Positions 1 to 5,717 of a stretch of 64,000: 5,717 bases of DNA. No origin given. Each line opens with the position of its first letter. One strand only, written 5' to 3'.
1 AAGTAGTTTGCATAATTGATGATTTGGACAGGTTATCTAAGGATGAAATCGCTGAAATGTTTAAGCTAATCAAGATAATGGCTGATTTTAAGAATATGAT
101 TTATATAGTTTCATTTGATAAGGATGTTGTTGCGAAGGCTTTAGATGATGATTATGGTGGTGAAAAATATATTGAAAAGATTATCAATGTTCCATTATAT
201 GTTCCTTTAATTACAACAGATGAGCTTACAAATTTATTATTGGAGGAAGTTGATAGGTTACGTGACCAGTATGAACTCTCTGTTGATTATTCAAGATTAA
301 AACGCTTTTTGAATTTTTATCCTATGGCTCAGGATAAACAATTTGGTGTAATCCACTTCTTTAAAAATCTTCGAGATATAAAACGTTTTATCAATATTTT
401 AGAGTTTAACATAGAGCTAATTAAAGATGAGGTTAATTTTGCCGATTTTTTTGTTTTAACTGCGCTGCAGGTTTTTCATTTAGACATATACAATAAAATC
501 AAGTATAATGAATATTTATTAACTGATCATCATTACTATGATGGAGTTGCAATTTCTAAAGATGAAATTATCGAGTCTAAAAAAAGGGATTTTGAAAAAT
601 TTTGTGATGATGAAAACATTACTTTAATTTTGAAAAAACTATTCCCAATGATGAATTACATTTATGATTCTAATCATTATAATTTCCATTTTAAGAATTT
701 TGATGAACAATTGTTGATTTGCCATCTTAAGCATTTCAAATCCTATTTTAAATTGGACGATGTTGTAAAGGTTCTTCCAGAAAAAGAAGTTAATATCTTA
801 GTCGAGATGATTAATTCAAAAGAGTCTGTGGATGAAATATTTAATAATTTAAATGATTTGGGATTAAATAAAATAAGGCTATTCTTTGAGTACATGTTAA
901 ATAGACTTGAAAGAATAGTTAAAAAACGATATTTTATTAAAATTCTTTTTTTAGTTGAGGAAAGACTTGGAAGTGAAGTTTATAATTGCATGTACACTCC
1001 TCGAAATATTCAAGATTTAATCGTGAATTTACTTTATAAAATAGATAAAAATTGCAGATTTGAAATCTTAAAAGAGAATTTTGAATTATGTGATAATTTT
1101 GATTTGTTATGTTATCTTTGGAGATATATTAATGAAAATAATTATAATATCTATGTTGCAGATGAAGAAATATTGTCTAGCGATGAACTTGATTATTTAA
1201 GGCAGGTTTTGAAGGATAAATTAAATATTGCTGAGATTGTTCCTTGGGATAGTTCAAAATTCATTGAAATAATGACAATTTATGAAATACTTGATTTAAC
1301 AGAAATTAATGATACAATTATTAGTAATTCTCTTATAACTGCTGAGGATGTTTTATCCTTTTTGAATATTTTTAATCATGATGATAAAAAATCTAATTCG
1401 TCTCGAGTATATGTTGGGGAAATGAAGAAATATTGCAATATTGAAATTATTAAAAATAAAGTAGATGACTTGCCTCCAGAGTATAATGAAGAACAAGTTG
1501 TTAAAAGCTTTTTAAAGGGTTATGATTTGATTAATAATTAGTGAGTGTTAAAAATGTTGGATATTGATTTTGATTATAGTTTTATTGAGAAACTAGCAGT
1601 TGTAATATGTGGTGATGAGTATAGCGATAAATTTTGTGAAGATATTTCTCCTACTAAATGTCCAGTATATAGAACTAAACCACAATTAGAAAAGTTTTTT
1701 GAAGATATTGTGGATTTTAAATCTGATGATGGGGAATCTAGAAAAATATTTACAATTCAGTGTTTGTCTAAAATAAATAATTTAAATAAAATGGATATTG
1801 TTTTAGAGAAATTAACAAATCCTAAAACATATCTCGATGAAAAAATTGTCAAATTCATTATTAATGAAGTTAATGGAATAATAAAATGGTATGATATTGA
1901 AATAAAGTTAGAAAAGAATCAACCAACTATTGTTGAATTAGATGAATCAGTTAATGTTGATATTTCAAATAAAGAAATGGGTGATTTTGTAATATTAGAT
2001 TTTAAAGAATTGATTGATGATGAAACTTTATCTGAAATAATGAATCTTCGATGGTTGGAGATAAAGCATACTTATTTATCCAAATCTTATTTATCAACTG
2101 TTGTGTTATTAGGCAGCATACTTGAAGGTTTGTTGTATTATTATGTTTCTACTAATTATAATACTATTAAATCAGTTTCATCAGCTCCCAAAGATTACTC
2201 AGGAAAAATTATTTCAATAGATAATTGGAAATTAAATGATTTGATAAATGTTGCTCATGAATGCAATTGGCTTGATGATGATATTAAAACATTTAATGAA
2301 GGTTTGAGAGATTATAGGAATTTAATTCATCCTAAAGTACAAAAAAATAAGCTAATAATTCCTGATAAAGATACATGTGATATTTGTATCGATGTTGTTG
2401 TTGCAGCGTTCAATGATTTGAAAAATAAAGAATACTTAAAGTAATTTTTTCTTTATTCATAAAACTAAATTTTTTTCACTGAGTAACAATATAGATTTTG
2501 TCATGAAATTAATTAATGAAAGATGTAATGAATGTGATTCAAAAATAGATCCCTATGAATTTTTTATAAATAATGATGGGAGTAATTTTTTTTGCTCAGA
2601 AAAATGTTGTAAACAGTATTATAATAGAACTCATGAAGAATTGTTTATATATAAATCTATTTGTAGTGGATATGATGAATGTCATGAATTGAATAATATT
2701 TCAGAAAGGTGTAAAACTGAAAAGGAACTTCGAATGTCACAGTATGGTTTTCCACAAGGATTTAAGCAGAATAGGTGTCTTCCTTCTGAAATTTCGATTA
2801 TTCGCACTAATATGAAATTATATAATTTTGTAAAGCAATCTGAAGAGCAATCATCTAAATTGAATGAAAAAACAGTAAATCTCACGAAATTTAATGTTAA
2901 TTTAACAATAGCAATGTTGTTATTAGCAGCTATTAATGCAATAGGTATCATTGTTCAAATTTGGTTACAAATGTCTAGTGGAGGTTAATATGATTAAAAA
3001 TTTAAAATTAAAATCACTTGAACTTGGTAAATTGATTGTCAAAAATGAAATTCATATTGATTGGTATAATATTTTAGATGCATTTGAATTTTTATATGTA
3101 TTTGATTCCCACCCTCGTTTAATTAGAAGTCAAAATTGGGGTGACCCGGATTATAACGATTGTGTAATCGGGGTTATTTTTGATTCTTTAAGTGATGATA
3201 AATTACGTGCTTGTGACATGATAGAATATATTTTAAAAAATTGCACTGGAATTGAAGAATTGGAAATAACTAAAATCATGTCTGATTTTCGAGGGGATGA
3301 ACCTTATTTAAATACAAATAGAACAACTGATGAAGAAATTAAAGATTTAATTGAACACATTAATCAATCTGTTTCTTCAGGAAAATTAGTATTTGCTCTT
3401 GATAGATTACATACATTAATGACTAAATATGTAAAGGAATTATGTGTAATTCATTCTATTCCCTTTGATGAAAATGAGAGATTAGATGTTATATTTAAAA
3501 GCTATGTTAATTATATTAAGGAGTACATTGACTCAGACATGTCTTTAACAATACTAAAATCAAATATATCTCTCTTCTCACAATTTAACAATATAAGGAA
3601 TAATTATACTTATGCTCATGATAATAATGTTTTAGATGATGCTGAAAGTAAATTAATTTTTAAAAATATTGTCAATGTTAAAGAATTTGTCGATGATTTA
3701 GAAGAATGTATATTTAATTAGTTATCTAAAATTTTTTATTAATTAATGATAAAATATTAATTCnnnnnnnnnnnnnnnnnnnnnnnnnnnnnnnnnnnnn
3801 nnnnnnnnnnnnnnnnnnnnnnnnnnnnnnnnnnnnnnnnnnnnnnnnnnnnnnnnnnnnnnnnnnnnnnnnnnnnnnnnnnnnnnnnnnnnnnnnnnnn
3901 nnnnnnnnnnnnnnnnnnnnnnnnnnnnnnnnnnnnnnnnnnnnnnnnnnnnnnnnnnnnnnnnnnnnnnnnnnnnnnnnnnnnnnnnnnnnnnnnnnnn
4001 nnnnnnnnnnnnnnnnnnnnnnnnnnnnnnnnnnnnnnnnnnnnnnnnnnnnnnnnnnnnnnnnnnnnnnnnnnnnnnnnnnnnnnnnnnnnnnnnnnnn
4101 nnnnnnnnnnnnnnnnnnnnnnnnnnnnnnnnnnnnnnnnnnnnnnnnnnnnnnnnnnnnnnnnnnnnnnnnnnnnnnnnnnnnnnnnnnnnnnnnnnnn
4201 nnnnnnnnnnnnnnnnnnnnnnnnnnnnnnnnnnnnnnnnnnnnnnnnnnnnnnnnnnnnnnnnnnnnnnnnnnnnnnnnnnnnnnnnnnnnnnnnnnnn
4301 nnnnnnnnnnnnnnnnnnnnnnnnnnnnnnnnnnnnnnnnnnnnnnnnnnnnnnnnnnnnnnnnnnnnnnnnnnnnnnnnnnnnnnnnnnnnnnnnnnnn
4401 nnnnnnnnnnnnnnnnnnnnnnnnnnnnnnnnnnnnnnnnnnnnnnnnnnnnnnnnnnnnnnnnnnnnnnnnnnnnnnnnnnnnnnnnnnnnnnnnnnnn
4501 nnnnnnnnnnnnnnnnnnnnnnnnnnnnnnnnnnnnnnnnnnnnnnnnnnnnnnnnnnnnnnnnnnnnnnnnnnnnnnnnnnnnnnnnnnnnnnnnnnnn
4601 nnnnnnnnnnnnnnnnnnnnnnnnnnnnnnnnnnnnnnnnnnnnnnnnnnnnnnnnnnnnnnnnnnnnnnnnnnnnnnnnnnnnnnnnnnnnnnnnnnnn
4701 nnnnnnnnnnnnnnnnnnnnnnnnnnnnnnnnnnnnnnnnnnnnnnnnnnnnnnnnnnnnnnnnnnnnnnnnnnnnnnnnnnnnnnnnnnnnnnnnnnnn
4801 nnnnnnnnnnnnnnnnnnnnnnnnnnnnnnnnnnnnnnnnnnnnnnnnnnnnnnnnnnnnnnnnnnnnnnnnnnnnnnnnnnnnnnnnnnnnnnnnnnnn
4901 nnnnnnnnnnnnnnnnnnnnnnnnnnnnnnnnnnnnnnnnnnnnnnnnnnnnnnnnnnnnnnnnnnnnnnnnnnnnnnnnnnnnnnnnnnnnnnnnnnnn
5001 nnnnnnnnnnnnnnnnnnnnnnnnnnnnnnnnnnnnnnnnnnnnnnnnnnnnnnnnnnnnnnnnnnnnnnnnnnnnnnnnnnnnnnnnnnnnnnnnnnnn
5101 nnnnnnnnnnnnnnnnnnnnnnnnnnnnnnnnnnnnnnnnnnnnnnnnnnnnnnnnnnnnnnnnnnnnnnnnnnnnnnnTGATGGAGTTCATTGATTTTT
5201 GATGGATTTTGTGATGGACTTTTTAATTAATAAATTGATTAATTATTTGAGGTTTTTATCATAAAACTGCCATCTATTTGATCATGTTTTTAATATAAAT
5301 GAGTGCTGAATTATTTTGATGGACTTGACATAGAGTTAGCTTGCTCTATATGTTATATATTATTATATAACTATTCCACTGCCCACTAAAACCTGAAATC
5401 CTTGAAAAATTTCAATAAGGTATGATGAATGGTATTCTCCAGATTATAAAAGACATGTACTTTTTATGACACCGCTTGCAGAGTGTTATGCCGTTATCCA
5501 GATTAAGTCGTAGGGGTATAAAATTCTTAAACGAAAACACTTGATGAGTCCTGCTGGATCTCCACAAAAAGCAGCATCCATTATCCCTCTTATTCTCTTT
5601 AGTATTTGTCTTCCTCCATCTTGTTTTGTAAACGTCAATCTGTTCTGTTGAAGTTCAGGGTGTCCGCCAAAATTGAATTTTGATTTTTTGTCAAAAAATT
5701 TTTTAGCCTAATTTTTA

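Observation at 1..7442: Accessory island: KAP NTPase followed by three HEPN-motif proteins, closed by an HNH remnant and a dead IS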

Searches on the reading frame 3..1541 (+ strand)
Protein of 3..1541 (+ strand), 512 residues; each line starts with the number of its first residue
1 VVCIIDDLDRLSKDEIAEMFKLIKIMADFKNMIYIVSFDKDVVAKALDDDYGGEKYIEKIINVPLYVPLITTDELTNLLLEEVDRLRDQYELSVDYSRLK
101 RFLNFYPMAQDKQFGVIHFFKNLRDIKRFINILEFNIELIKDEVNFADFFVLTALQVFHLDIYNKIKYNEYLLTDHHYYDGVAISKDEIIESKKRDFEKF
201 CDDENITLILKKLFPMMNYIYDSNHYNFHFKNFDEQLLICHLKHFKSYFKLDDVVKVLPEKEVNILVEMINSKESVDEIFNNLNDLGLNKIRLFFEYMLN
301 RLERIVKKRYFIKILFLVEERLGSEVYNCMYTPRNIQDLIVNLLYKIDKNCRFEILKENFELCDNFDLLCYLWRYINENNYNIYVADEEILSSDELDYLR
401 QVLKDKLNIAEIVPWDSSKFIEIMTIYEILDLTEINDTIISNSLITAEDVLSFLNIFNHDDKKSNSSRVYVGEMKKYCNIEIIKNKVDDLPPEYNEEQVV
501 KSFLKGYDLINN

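Call 3: search_protein_families(library=pfam, proteins=[window:3-1541:+], max_evalue=1)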
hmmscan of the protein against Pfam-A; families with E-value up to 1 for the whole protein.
window:3-1541:+ (512 aa): 2 families
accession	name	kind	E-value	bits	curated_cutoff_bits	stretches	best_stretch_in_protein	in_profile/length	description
PF07693.20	KAP_NTPase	-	1.7e-24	87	20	1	1-134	153-287/293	KAP family P-loop domain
PF08726.16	EFhand_Ca_insen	-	0.24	11.9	27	0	116-146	8-38/69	Ca2+ insensitive EF hand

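Call 4: search_protein_families(library=padloc, proteins=[window:3-1541:+], max_evalue=1)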
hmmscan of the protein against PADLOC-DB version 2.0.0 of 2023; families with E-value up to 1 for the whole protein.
window:3-1541:+ (512 aa): 1 family
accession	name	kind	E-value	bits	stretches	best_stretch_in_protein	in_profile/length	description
PDLC02361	PifA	-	6.5e-34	115.5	1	2-491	185-700/720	PifA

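Call 5: search_protein_families(library=ncbifam, proteins=[window:3-1541:+], max_evalue=1)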
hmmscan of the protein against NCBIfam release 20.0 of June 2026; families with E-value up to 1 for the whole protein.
window:3-1541:+ (512 aa): 2 families
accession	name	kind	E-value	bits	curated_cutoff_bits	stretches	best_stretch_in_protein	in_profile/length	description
NF041923.1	QatA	equivalog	0.012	14.3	600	1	2-76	204-289/628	Qat anti-phage system ATPase QatA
NF041540.1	dockerin_GC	domain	0.061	13.7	29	1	431-462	4-35/67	GC-type dockerin domain-anchored protein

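Call 6: search_protein_families(library=phrogs, proteins=[window:3-1541:+], max_evalue=1)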
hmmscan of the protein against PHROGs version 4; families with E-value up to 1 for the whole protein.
window:3-1541:+ (512 aa): 3 families
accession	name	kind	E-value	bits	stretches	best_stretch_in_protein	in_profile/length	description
phrog_8614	-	unknown function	1e-07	32.4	1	2-272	204-481/489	-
phrog_18582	-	tail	0.017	15.9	0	49-88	42-81/130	tail assembly chaperone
phrog_17241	-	unknown function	0.56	11.9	1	266-305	7-46/96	-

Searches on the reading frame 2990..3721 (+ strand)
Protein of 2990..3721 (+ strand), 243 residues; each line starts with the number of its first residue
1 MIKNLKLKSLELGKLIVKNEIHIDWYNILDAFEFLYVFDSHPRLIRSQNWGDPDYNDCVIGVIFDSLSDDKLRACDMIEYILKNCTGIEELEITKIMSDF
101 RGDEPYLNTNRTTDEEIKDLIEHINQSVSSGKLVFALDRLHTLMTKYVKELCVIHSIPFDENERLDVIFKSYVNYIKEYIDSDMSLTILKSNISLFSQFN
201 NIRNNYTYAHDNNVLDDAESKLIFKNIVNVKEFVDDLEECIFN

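Call 3: search_protein_families(library=pfam, proteins=[window:2990-3721:+], max_evalue=1)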
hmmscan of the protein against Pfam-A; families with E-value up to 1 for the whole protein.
window:2990-3721:+ (243 aa): 3 families
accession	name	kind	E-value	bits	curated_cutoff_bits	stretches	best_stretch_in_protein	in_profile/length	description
PF18865.6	AbiJ_NTD5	-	8.2e-10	39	26.7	1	9-89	9-88/93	AbiJ N-terminal domain 5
PF14355.11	Abi_C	-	2.1e-07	31.4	24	1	182-234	25-81/83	Abortive infection C-terminus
PF20225.4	DUF6584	-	0.12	12.8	27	1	118-151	4-37/171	Family of unknown function (DUF6584)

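Call 4: search_protein_families(library=padloc, proteins=[window:2990-3721:+], max_evalue=1)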
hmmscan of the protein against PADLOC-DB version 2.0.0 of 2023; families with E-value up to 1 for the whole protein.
window:2990-3721:+ (243 aa): 0 families

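Call 5: search_protein_families(library=ncbifam, proteins=[window:2990-3721:+], max_evalue=1)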
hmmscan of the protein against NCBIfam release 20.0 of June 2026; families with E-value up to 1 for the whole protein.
window:2990-3721:+ (243 aa): 1 family
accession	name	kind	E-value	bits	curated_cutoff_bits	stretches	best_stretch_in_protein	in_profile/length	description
NF041860.1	silencer_MvaT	exception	0.1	12.8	180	1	107-157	4-57/125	histone-like nucleoid-structuring protein MvaT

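Call 6: search_protein_families(library=phrogs, proteins=[window:2990-3721:+], max_evalue=1)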
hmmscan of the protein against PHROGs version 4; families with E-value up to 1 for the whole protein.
window:2990-3721:+ (243 aa): 1 family
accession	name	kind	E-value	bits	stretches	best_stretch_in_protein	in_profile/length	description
phrog_5954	-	unknown function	0.014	16.1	1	190-232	2-44/143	-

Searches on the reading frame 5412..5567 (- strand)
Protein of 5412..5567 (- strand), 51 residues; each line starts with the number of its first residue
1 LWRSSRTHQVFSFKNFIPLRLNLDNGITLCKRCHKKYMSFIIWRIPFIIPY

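Call 3: search_protein_families(library=pfam, proteins=[window:5412-5567:-], max_evalue=1)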
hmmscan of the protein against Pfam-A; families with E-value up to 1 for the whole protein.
window:5412-5567:- (51 aa): 3 families
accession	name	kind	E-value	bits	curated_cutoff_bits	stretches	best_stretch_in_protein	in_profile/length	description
PF01844.29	HNH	-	0.00037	21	21.4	1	20-37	27-44/47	HNH endonuclease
PF13391.12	HNH_2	-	0.005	17.1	21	1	22-40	43-61/66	HNH endonuclease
PF14471.11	DUF4428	-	0.034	14.4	27.8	1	21-40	15-33/51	Domain of unknown function (DUF4428)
